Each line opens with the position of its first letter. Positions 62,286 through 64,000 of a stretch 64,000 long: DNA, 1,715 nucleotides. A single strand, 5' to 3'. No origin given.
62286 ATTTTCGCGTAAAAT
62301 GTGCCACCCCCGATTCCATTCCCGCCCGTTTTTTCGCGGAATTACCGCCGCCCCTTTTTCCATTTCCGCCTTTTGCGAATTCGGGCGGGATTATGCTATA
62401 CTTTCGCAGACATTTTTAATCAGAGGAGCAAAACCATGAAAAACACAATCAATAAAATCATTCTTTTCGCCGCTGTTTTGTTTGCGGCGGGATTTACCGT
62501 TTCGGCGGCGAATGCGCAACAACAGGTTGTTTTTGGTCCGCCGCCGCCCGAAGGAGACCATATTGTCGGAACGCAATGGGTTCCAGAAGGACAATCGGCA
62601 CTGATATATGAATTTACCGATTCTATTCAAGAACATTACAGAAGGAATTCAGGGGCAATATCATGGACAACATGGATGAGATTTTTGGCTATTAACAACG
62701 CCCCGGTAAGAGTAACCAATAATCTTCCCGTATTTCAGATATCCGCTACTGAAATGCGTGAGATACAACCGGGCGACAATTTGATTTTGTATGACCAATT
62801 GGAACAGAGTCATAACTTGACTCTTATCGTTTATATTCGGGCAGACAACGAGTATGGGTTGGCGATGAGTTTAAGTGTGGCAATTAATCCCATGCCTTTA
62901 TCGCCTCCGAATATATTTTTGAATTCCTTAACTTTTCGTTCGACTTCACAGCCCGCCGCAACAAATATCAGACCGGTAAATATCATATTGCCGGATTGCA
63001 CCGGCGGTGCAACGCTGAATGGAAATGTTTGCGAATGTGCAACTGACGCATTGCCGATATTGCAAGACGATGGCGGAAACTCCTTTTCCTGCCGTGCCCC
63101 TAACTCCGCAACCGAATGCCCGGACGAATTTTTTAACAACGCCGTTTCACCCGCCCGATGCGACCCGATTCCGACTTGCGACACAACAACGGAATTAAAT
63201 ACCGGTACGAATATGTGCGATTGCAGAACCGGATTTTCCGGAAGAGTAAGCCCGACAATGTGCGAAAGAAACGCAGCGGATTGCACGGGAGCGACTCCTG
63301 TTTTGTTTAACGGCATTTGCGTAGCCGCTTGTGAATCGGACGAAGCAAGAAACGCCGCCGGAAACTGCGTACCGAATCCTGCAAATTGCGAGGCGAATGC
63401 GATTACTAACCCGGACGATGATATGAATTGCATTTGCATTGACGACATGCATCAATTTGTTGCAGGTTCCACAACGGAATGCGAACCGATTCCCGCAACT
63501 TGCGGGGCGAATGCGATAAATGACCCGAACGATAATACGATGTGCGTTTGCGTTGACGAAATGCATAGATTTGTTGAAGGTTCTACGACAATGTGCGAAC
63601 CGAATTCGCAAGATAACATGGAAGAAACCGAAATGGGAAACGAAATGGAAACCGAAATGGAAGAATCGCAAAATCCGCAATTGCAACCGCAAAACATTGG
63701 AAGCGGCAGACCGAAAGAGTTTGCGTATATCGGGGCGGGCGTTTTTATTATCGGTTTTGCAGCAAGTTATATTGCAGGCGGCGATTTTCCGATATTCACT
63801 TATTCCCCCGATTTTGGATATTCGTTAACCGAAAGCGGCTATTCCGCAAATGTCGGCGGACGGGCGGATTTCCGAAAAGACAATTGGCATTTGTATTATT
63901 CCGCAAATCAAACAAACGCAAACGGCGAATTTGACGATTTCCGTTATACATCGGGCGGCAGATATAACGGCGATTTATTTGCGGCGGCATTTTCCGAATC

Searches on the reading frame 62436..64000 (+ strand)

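Call 7: search_protein_families(library=pfam, proteins=[window:62436-64000:+], max_evalue=1)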
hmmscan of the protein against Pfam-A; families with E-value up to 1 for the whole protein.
window:62436-64000:+ (521 aa): 1 family
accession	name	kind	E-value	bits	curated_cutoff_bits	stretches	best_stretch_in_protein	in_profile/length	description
PF14862.11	Defensin_big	-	0.63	10.6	25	0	289-320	9-40/55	Big defensin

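Call 8: search_protein_families(library=ncbifam, proteins=[window:62436-64000:+], max_evalue=1)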
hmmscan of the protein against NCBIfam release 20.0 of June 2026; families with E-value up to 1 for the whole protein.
window:62436-64000:+ (521 aa): 1 family
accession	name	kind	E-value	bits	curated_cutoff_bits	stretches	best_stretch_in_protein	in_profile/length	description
NF045975.1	VirB4_plasma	equivalog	0.087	10.5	590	1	358-383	750-775/894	Mbov_0397 family ICE element conjugal transfer ATPase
